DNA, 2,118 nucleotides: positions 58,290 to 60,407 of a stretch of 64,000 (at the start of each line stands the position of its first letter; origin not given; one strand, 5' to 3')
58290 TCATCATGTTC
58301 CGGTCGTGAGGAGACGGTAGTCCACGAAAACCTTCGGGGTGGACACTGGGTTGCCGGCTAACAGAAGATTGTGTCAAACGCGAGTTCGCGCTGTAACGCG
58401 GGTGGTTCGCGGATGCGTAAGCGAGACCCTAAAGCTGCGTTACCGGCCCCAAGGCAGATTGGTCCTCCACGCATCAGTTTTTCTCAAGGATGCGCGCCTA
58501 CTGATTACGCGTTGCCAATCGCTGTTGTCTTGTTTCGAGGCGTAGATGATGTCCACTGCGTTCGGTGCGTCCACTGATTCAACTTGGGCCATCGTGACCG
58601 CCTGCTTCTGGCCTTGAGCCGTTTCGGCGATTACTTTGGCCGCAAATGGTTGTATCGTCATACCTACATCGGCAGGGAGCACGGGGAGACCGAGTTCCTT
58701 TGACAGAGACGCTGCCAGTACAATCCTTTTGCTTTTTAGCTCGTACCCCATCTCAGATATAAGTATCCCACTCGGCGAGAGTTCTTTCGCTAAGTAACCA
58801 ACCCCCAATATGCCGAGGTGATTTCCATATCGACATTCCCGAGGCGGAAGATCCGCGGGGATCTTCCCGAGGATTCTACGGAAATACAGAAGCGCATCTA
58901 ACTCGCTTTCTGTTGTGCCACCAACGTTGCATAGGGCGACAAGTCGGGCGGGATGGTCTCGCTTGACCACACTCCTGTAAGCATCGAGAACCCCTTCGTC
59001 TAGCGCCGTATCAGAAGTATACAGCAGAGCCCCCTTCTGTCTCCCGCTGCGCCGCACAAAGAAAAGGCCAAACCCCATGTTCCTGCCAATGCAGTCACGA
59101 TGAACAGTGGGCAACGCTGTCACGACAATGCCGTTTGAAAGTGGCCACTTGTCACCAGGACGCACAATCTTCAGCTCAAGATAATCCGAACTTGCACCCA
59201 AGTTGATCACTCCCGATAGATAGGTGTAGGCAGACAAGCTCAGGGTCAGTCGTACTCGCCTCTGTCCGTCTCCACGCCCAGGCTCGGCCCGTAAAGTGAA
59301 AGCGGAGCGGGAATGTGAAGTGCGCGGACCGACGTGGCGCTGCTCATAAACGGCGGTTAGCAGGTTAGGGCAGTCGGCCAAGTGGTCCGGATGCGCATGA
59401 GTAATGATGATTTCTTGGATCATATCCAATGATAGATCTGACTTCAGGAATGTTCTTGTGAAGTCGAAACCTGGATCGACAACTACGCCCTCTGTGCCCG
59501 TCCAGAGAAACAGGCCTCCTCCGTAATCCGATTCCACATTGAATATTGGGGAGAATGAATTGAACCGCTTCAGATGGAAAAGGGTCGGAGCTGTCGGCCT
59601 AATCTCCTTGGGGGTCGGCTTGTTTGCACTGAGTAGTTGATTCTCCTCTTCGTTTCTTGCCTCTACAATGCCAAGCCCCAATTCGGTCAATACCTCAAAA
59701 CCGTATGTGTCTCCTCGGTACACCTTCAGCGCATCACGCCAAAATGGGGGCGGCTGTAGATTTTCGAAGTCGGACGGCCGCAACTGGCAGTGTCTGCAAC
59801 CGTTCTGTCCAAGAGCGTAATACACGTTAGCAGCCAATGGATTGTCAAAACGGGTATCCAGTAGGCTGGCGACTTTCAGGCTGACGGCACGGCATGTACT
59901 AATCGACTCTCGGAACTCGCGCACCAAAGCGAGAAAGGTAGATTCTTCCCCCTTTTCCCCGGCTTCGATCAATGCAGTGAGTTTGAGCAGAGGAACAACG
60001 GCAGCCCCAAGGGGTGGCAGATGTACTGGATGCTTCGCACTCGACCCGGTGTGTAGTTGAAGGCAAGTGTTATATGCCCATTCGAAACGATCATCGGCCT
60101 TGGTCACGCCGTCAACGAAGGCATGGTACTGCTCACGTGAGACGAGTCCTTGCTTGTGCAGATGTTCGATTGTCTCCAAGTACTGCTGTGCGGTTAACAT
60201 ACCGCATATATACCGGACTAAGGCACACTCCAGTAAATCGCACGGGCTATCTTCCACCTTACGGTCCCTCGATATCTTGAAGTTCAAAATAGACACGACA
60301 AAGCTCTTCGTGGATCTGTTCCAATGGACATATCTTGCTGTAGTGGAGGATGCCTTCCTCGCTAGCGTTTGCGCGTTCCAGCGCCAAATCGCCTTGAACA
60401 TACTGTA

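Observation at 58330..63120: Low-GC island carrying a two-gene operon (882-aa P-loop NTPase plus about 586-aa MBL-fold hydrolase) with no recognisable described family: candidate novel defence-like system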

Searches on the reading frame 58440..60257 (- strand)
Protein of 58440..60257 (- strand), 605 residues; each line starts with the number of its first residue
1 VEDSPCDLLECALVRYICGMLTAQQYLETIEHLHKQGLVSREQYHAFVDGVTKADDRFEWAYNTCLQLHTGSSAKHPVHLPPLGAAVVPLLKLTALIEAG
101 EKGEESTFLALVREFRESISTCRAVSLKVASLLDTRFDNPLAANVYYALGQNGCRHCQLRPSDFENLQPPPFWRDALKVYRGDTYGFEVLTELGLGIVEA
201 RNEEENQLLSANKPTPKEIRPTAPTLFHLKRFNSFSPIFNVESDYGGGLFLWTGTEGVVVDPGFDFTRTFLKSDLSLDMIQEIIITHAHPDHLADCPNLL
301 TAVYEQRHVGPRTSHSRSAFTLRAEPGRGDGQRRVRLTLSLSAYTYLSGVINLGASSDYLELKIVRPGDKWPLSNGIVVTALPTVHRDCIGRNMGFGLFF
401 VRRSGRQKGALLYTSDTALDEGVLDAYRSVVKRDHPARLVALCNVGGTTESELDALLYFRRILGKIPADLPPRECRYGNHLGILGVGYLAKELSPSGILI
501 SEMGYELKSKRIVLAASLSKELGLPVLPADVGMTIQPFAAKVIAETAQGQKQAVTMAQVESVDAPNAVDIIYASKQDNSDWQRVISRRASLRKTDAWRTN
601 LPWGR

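Call 3: search_protein_families(library=pfam, proteins=[window:58440-60200:-], max_evalue=1)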
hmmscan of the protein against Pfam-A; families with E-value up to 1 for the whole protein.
window:58440-60200:- (586 aa): 4 families
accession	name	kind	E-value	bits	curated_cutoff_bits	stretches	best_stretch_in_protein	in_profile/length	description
PF00753.33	Lactamase_B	-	6.6e-08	33.1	22.7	1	231-281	10-64/196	Metallo-beta-lactamase superfamily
PF12706.13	Lactamase_B_2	-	3.6e-07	30.4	27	1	239-293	3-69/200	Beta-lactamase superfamily domain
PF13483.12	Lactamase_B_3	-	0.15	12.5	24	1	231-385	10-100/160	Beta-lactamase superfamily domain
PF19583.5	ODP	-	0.24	11.7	27.2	0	234-284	10-64/194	ODP family beta lactamase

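Call 4: search_protein_families(library=padloc, proteins=[window:58440-60200:-], max_evalue=1)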
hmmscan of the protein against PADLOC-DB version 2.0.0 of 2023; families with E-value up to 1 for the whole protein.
window:58440-60200:- (586 aa): 0 families

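Call 5: search_protein_families(library=ncbifam, proteins=[window:58440-60200:-], max_evalue=1)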
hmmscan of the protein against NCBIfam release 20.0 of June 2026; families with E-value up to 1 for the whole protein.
window:58440-60200:- (586 aa): 9 families
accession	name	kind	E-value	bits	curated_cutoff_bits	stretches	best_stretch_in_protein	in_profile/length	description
TIGR02651.1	RNase_Z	equivalog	4e-05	22.8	292.95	1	236-284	27-75/302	ribonuclease Z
NF000805.0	PRK00055.2-3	equivalog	0.00097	18.5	416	1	228-281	24-76/307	ribonuclease Z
NF000804.0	PRK00055.2-1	equivalog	0.0014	17.8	402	1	226-281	22-76/306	ribonuclease Z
NF000801.0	PRK00055.1-3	equivalog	0.002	17.2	252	1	242-284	35-77/307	ribonuclease Z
NF001911.0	PRK00685.1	equivalog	0.01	15.3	144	1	234-280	15-60/228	metal-dependent hydrolase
NF041257.1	GntH_guanitoxin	equivalog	0.022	13.6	333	1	248-283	55-90/374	guanitoxin biosynthesis MBL fold metallo-hydrolase GntH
TIGR03413.1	GSH_gloB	equivalog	0.023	14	200.8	1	237-295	21-77/248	hydroxyacylglutathione hydrolase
TIGR03675.1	arCOG00543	equivalog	0.049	11.8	580.2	1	253-286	221-254/631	beta-CASP ribonuclease aCPSF1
NF041804.1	MBL_fold_SolJ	exception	0.21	10.8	350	1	238-278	31-70/224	solanimycin biosynthesis MBL-fold hydrolase SolJ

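Call 7: find_homologous_proteins(query=window:58440-60200:-)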
Query window:58440-60200:- (586 aa): 8 proteins with E <= 0.001 among 8000 candidates.
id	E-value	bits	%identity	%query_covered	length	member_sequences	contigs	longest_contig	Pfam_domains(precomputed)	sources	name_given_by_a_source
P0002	0.0e+0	1342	100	100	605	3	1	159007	PF12706.14,PF23023.2,PF00753.34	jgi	-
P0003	1.3e-92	329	35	97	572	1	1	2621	PF12706.14,PF23023.2,PF00753.34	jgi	jgi:hypothetical protein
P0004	3.4e-88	315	32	94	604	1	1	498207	PF12706.14,PF23023.2,PF00753.34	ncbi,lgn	-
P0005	4.1e-81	291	34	88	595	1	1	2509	PF12706.14,PF23023.2,PF00753.34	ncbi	-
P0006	1.5e-77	279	34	93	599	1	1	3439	PF12706.14,PF00753.34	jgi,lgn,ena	-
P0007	9.7e-75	270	39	62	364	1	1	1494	PF12706.14,PF23023.2,PF00753.34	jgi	jgi:hypothetical protein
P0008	3.0e-25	107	28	54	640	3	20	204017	PF12706.14,PF13431.13,PF13414.13,PF13428.13,PF13483.13,PF00753.34,PF13374.13,PF13371.13,PF00515.35,PF13424.13,PF23023.2,PF13432.13,PF13181.13,PF01239.29,PF07719.24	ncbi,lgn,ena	-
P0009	5.1e-14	70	27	52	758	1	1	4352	PF12706.14,PF00515.35,PF13424.13,PF23023.2,PF13432.13,PF13181.13,PF00753.34,PF07719.24,PF13174.13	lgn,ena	-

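Call 8: find_encoding_contigs(protein=P0004, flank=10000, max_places=3)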
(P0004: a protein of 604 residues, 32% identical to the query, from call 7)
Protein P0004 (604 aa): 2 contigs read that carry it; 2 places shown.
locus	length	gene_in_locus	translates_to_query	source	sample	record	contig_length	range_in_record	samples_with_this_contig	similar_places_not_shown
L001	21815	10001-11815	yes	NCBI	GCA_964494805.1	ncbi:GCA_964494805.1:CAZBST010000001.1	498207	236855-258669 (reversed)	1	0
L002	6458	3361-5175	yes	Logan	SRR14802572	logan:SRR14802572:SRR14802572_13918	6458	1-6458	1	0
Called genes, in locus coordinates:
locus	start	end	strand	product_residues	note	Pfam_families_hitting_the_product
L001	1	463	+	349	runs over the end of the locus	PF02547:Queuosine_synth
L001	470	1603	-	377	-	-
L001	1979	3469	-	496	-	PF00370:FGGY_N, PF02782:FGGY_C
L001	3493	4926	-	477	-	PF01704:UDPGP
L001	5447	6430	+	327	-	PF07963:N_methyl (weak)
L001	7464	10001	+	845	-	-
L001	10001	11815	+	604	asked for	PF23023:Anti-Pycsar_Apyc1 (faint), PF00753:Lactamase_B (faint), PF12706:Lactamase_B_2 (weak)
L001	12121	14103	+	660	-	PF00330:Aconitase, PF00694:Aconitase_C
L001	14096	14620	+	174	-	PF18306:LDcluster4, PF03641:Lysine_decarbox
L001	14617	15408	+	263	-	-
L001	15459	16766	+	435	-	PF00815:Histidinol_dh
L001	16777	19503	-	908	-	PF01411:tRNA-synt_2c, PF07973:tRNA_SAD, PF02272:DHHA1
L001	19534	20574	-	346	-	-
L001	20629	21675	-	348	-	PF00154:RecA_N, PF06745:ATPase (faint), PF08423:Rad51, PF27531:MT3502_N (weak), PF21096:RecA_C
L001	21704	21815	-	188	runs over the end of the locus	PF10469:AKAP7_NLS (weak), PF02834:LigT_PEase, PF13563:2_5_RNA_ligase2, PF02834:LigT_PEase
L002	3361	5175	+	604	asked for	PF23023:Anti-Pycsar_Apyc1 (faint), PF00753:Lactamase_B (faint), PF12706:Lactamase_B_2 (weak)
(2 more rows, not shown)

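Call 9: find_encoding_contigs(protein=P0003, flank=10000, max_places=3)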
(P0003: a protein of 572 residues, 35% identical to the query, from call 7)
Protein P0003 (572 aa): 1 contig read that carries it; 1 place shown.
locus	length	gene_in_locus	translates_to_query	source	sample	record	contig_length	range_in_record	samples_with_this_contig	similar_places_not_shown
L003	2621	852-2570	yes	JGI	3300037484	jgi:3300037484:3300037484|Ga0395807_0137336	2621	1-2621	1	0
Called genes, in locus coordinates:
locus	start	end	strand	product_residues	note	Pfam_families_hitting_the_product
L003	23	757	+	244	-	-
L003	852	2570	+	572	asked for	PF23023:Anti-Pycsar_Apyc1 (faint), PF00753:Lactamase_B, PF12706:Lactamase_B_2 (weak)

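Call 10: find_encoding_contigs(protein=P0006, flank=10000, max_places=3)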
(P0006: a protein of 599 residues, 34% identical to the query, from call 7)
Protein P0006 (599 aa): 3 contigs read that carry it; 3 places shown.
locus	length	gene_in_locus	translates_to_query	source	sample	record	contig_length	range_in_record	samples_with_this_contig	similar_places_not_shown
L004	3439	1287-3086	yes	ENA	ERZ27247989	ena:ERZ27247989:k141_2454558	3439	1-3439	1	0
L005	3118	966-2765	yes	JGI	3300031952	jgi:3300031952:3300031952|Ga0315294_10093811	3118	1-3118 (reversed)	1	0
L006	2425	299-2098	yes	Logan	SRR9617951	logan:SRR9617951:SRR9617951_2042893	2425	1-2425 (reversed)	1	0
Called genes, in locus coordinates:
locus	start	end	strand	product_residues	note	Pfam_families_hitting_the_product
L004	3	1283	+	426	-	?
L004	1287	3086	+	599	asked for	PF00753:Lactamase_B (weak), PF12706:Lactamase_B_2 (weak)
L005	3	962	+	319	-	?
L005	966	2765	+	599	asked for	PF00753:Lactamase_B (weak), PF12706:Lactamase_B_2 (weak)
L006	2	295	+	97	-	?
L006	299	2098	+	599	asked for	PF00753:Lactamase_B (weak), PF12706:Lactamase_B_2 (weak)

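Call 11: find_encoding_contigs(protein=P0005, flank=10000, max_places=3)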
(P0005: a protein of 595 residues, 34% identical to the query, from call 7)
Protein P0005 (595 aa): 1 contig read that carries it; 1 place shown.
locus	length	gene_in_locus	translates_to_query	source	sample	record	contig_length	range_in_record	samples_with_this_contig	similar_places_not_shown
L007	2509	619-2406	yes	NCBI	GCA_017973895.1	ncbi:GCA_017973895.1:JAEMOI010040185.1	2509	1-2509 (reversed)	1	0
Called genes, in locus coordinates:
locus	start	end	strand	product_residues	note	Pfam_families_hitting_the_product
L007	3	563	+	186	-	?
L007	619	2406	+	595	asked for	PF00753:Lactamase_B, PF23023:Anti-Pycsar_Apyc1 (faint), PF12706:Lactamase_B_2 (weak)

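Call 28: find_encoding_contigs(protein=P0008, flank=8000, max_places=4)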
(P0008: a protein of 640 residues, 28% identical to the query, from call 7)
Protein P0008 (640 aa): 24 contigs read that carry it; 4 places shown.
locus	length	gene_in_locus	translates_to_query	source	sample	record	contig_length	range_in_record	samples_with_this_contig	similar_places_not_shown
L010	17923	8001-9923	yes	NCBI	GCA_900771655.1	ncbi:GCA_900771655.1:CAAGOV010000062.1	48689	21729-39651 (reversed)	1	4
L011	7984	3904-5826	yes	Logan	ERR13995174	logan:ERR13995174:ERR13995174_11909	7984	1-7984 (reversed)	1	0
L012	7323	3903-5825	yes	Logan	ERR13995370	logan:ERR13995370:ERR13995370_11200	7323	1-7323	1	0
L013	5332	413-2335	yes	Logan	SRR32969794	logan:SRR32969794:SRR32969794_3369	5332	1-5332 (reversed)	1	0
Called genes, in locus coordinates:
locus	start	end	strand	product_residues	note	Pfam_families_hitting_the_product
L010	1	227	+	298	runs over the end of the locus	PF02311:AraC_binding, PF07883:Cupin_2 (weak), PF00165:HTH_AraC (weak), PF12833:HTH_18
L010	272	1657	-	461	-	PF01554:MatE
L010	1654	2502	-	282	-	PF00165:HTH_AraC (weak), PF12833:HTH_18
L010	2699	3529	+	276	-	PF00303:Thymidylat_synt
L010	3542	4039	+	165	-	PF00186:DHFR_1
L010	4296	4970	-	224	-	PF13490:zf-HC2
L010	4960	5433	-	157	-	PF04542:Sigma70_r2, PF08281:Sigma70_r4_2, PF04545:Sigma70_r4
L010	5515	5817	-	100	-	PF17848:Zn_ribbon_ACC (faint)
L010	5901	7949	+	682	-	PF17191:RecG_wedge, PF04851:ResIII (weak), PF00270:DEAD, PF00271:Helicase_C, PF19833:RecG_dom3_C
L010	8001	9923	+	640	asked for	PF00515:TPR_1 (weak), PF00515:TPR_1, PF07719:TPR_2 (weak), PF13414:TPR_11, PF13432:TPR_16 (weak), PF00515:TPR_1 (weak), PF00515:TPR_1, PF23023:Anti-Pycsar_Apyc1, +14 more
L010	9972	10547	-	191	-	PF12917:YfbR-like, PF13023:HD_3, PF01966:HD (weak)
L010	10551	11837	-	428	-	PF00919:UPF0004, PF04055:Radical_SAM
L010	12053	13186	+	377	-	PF00266:Aminotran_5, PF01212:Beta_elim_lyase (weak)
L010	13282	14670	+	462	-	PF01554:MatE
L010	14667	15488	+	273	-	PF21302:Zn_ribbon_RlmA, PF01209:Ubie_methyltran (weak), PF13847:Methyltransf_31, PF08241:Methyltransf_11, PF13649:Methyltransf_25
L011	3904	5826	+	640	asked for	PF00515:TPR_1 (weak), PF00515:TPR_1, PF07719:TPR_2 (weak), PF13414:TPR_11, PF13432:TPR_16 (weak), PF00515:TPR_1 (weak), PF00515:TPR_1, PF23023:Anti-Pycsar_Apyc1, +14 more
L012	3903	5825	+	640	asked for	PF00515:TPR_1 (weak), PF00515:TPR_1, PF07719:TPR_2 (weak), PF13414:TPR_11, PF13432:TPR_16 (weak), PF00515:TPR_1 (weak), PF00515:TPR_1, PF23023:Anti-Pycsar_Apyc1, +14 more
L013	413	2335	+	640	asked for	PF00515:TPR_1 (weak), PF00515:TPR_1, PF07719:TPR_2 (weak), PF13414:TPR_11, PF13432:TPR_16 (weak), PF00515:TPR_1 (weak), PF00515:TPR_1, PF23023:Anti-Pycsar_Apyc1, +14 more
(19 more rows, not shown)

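Call 33: search_solved_structures(query=A2, max_evalue=1, show_alignments=2)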
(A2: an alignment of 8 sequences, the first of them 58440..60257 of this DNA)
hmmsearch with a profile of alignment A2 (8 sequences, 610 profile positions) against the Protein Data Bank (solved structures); distinct sequences matched with E-value up to 1: 40.
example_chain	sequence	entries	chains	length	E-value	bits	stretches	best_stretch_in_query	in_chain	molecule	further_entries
2p4z_A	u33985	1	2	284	1.6e-06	30.4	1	246-328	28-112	Metal-dependent hydrolases of the beta-lactamase superfamily II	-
7t28_A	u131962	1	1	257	6.8e-06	28.4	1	264-303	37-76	Putative metal-dependent hydrolase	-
8gyg_A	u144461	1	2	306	0.00079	21.5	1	264-312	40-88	Arysulfatase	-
4zo2_A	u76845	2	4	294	0.0051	18.9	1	272-299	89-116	Acylhomoserine lactonase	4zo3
7e3v_A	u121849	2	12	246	0.012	17.7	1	255-304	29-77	UPF0173 metal-dependent hydrolase C7P97_11315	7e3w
7y7u_A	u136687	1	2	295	0.03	16.3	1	277-298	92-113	MBL fold metallo-hydrolase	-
1p9e_A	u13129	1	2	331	0.032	16.2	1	253-301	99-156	Methyl Parathion Hydrolase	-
1wra_A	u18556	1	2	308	0.033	16.2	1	279-307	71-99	Teichoic acid phosphorylcholine esterase/choline binding protein E (cbpE)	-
7u2s_A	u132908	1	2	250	0.041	15.9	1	277-304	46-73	Apyc1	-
2xr1_A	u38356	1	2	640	0.043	15.8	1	280-299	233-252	CLEAVAGE AND POLYADENYLATION SPECIFICITY FACTOR 100 KD SUBUNIT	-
2bib_A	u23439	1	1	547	0.072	15.1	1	279-307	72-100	TEICHOIC ACID PHOSPHORYLCHOLINE ESTERASE/ CHOLINE BINDING PROTEIN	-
5hif_A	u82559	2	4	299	0.079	14.9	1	274-301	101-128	reconstructed lactonase ancestor, Anc1-MPH | dihydrocoumarin hydrolase, AncDHCH1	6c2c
3py5_A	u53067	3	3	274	0.09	14.8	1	261-308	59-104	Beta-lactamase-like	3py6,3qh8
6hrg_A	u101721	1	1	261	0.093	14.7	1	286-304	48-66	UPF0173 metal-dependent hydrolase Igni_1254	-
3md7_A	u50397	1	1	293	0.099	14.6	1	261-308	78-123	Beta-lactamase-like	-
7u2r_A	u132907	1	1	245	0.14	14.2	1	279-304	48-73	Apyc1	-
6kns_A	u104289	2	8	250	0.28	13.1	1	253-304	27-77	Putative metal-dependent hydrolase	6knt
1zkp_A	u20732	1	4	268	0.48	12.3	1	283-302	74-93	hypothetical protein BA1088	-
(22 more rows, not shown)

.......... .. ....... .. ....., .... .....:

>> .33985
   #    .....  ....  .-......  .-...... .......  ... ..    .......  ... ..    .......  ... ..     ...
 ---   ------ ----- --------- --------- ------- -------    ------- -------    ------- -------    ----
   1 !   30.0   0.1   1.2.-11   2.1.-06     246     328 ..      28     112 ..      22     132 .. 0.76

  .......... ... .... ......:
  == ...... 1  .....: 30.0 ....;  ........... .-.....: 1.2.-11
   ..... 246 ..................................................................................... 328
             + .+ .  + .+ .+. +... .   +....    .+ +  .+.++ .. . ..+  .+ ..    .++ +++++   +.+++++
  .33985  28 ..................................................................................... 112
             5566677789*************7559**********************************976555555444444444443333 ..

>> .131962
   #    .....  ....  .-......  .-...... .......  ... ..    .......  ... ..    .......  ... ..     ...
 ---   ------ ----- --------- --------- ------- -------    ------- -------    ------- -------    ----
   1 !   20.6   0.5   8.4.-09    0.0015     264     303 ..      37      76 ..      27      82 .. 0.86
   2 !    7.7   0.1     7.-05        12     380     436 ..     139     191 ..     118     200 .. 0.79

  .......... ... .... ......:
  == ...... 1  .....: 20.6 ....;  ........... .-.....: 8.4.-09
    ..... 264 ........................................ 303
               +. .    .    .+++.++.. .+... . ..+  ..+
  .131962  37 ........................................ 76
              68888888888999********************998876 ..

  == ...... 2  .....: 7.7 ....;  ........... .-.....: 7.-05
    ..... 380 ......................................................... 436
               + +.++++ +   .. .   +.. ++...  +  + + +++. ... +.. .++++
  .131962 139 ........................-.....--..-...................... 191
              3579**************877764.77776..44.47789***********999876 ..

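Call 40: predict_structure(alignment_id=A2)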
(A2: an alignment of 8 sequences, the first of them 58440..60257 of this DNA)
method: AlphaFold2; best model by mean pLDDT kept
length: 605 residues; sequences in the alignment: 8
mean_pLDDT: 75.0   pTM: 0.73
mean pLDDT of the five models: 75.0, 72.1, 71.0, 66.6, 66.3
residues with pLDDT >= 90: 136; 70-90: 290; 50-70: 88; < 50: 91
segments of 3 or more residues with pLDDT < 50: 1-4, 71-87, 158-192, 236-242, 311-331
pLDDT, mean of each block of 10 residues (from residue 1): 54 81 82 81 84 82 71 34 45 83 85 77 82 83 74 49 38 32 35 60 77 60 89 54 67 92 87 87 89 83 76 38 33 80 79 67 91 91 78 80 84 91 92 94 82 69 59 74 88 94 73 86 92 93 92 94 77 89 86 83 64
secondary structure, 60 per line:
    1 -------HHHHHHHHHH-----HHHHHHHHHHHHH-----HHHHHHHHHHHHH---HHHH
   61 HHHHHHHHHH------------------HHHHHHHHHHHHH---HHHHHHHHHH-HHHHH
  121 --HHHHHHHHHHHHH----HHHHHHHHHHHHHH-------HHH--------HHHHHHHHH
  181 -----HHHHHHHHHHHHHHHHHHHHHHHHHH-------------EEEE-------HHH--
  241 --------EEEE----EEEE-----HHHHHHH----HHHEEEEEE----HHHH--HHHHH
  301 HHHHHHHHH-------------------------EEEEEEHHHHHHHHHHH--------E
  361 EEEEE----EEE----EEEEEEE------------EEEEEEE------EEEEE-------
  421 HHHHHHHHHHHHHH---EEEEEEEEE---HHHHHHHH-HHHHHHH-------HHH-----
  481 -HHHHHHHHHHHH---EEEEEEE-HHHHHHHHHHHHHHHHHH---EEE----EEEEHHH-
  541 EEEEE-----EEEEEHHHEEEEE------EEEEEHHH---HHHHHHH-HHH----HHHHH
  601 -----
elements in order: H8-17 H23-35 H41-53 H57-70 H89-101 H105-114 H116-120 H123-135 H140-153 H172-180 H186-211 E225-228 E249-252 E257-260 H266-272 E280-285 H290-293 H296-309 E335-340 H341-351 E360-365 E370-372 E377-383 E396-402 E409-413 H421-434 E438-446 H450-457 H459-465 H482-493 E497-503 H505-522 E526-528 E533-536 E541-545 E551-555 E559-563 E570-574 H581-587 H596-600
